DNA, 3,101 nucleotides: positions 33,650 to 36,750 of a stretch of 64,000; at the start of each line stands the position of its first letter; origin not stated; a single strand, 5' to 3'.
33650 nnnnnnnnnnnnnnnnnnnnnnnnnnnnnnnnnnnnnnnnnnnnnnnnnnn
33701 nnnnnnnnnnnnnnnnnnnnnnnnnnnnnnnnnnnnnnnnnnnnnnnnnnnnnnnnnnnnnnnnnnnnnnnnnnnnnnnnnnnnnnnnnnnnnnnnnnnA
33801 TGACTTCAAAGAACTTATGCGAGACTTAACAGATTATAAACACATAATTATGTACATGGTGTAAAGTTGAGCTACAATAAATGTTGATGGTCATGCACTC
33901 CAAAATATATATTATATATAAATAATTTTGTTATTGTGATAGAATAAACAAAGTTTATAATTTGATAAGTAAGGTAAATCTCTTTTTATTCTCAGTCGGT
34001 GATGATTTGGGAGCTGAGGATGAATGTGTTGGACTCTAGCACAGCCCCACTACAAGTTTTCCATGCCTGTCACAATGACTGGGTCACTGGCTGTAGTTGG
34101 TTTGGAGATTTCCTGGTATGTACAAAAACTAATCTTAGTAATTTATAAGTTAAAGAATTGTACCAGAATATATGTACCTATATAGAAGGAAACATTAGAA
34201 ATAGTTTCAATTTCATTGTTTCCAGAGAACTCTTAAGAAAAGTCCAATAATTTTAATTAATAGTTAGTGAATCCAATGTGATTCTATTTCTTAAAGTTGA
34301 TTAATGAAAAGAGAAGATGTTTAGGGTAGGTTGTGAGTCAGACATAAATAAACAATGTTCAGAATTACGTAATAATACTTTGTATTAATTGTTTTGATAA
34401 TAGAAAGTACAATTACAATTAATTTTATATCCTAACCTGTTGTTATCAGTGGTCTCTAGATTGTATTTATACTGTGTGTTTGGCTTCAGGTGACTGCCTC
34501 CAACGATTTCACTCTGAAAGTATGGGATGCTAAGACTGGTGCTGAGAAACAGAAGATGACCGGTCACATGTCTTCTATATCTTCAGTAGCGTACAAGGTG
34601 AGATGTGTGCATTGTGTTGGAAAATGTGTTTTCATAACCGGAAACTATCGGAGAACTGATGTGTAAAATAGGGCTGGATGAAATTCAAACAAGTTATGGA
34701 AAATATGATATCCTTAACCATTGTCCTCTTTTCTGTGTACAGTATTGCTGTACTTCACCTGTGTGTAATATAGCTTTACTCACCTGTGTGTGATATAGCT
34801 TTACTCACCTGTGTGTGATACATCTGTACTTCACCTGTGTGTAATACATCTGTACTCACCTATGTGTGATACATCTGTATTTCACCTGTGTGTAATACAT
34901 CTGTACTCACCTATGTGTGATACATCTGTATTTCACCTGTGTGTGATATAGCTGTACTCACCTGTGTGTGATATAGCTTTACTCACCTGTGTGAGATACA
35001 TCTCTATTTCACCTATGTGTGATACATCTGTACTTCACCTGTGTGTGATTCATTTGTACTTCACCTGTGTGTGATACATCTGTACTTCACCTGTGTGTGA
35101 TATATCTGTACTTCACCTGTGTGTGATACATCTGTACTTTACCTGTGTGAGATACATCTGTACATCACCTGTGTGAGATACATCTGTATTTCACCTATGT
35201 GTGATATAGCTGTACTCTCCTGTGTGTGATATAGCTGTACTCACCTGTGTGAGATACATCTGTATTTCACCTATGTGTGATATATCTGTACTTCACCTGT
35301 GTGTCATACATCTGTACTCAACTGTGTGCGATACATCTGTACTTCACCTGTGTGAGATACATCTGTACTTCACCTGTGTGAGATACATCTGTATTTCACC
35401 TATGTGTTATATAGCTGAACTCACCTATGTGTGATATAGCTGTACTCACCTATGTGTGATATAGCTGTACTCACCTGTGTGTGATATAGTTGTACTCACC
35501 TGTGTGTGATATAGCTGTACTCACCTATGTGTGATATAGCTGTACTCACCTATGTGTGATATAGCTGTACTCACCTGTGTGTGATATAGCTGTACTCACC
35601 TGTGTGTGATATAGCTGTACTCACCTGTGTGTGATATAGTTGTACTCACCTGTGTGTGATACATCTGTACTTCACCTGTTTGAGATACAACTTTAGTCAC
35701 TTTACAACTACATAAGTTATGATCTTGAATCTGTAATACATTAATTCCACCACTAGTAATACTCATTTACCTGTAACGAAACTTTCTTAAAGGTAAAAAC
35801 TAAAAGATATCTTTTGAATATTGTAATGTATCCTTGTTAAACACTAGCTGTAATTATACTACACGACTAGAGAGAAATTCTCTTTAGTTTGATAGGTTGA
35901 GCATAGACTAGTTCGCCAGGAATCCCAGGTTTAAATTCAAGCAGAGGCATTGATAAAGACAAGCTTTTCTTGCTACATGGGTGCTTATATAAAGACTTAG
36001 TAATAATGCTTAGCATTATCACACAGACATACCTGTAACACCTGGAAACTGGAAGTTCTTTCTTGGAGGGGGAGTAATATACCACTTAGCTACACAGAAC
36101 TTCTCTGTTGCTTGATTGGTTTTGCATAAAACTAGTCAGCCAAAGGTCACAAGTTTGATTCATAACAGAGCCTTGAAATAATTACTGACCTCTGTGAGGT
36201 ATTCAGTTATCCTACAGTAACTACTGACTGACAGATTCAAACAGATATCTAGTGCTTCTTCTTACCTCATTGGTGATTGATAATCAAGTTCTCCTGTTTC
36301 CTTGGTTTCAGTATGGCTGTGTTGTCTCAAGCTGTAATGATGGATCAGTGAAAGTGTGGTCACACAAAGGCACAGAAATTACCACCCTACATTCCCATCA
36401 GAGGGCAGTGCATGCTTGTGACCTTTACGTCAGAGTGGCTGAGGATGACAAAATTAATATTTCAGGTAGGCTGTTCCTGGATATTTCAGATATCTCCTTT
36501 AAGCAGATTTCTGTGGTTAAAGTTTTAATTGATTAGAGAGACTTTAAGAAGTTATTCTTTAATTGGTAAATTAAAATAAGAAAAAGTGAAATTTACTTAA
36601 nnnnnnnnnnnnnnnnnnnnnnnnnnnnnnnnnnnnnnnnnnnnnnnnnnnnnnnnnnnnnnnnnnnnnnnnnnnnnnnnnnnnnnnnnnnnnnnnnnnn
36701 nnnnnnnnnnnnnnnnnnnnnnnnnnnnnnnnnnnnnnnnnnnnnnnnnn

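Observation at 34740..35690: About 37 tandem copies of a perfect consensus 5' splice site (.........) on the antisense strand of TEP1 intron 44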

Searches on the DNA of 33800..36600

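Call 7: search_rna_families(source=window, start=33800, end=36600, threshold=evalue, max_evalue=10, show_alignments=3)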
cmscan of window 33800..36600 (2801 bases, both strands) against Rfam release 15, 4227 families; matches with E-value up to 10: 11.
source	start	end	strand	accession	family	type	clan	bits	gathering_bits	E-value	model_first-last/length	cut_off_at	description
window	35048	35152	+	RF01210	snoU13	Gene; snRNA; snoRNA; CD-box;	CL00081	24.2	46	0.031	1-104/104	no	Small nucleolar RNA U13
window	35145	35237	+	RF01706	Gut-1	Gene; sRNA;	-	21.6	50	0.45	1-77/77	no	Gut-1 RNA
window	34704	34800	-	RF02370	Trp_leader_2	Cis-reg; leader;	-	21.4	100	8.8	1-147/147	no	Bacillus tryptophan operon leader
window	35173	35270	+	RF03747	mir-4536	Gene; miRNA;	-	19.4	76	4.2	1-88/88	no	mir-4536 microRNA precursor family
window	34483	34550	+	RF01153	sn3060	Gene; snRNA; snoRNA; CD-box;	-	19.3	45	1.2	1-67/67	no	Small nucleolar RNA sn3060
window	35421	35483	+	RF04238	mir-4012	Gene; miRNA;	-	19.3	80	2.4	1-63/63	no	mir-4012 microRNA precursor family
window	35521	35583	+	RF04238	mir-4012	Gene; miRNA;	-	19.3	80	2.4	1-63/63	no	mir-4012 microRNA precursor family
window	35002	35104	-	RF03025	RT-4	Gene; sRNA;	-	18.4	73.5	6.3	1-118/118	no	RT-4 RNA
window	35191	35278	+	RF00246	mir-135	Gene; miRNA;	-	17.4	59.2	4.3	1-88/88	no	mir-135 microRNA precursor family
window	34888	34979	+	RF01706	Gut-1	Gene; sRNA;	-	16.7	50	8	1-77/77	no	Gut-1 RNA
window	35254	35357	+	RF01210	snoU13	Gene; snRNA; snoRNA; CD-box;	CL00081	15.8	46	3.8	1-104/104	no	Small nucleolar RNA U13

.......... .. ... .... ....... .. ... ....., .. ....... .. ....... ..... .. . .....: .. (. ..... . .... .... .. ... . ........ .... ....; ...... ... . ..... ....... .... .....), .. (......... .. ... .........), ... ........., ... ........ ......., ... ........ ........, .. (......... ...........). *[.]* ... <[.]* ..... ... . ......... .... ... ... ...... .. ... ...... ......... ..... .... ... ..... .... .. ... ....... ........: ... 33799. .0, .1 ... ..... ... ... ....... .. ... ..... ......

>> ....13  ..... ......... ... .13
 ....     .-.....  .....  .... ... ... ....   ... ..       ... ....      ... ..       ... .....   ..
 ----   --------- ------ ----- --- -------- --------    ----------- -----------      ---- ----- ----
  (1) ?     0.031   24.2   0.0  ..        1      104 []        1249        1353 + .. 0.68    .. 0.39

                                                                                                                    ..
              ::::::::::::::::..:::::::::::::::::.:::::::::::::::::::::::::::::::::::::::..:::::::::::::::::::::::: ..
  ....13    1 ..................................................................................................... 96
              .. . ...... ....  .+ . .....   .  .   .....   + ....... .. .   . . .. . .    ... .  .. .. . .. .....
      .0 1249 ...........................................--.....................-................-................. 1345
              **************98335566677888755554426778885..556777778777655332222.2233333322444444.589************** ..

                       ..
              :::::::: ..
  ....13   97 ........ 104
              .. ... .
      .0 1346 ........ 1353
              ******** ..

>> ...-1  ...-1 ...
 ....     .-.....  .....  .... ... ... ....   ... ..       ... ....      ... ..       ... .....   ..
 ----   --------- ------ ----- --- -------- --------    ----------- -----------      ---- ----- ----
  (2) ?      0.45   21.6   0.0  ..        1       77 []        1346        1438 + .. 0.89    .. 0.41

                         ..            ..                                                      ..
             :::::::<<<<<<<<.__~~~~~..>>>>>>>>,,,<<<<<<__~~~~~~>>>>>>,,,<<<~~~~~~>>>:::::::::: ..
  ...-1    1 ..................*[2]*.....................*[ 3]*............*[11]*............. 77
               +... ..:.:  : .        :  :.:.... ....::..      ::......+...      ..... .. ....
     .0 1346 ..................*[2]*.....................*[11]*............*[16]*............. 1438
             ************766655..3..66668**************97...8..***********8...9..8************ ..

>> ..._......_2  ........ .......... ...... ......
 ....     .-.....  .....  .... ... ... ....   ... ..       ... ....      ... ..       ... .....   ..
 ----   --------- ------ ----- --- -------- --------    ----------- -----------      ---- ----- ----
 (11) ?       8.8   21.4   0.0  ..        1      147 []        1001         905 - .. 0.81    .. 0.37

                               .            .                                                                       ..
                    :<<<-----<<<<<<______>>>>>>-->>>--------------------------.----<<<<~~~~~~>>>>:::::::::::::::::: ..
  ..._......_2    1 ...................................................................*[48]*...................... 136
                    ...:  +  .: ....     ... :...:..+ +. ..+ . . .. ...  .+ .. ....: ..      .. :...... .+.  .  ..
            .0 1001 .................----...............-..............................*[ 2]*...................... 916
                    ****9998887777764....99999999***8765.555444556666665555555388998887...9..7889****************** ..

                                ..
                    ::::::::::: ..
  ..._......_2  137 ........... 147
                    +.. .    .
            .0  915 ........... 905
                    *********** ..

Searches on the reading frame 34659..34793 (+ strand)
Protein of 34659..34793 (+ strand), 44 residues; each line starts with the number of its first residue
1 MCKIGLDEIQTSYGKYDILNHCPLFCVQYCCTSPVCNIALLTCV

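Call 58: find_encoding_contigs(protein=window:34659-34793:+, flank=3000, max_places=5)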
Protein window:34659-34793:+ (44 aa): no gene with exactly this product is on record in the collection.

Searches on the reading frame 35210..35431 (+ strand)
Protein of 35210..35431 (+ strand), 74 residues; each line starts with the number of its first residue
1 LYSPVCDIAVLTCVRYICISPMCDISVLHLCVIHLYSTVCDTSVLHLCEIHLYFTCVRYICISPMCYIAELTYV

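Call 52: find_homologous_proteins(query=window:35210-35431:+, max_evalue=0.01)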
Query seq(74 aa): no candidate shares three 5-residue words with the query. No homologue found.

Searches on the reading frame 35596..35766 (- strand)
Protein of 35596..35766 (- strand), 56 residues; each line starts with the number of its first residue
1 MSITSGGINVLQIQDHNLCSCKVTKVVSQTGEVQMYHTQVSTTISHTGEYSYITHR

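Call 57: find_encoding_contigs(protein=window:35596-35766:-, flank=3000, max_places=5)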
Protein window:35596-35766:- (56 aa): no gene with exactly this product is on record in the collection.
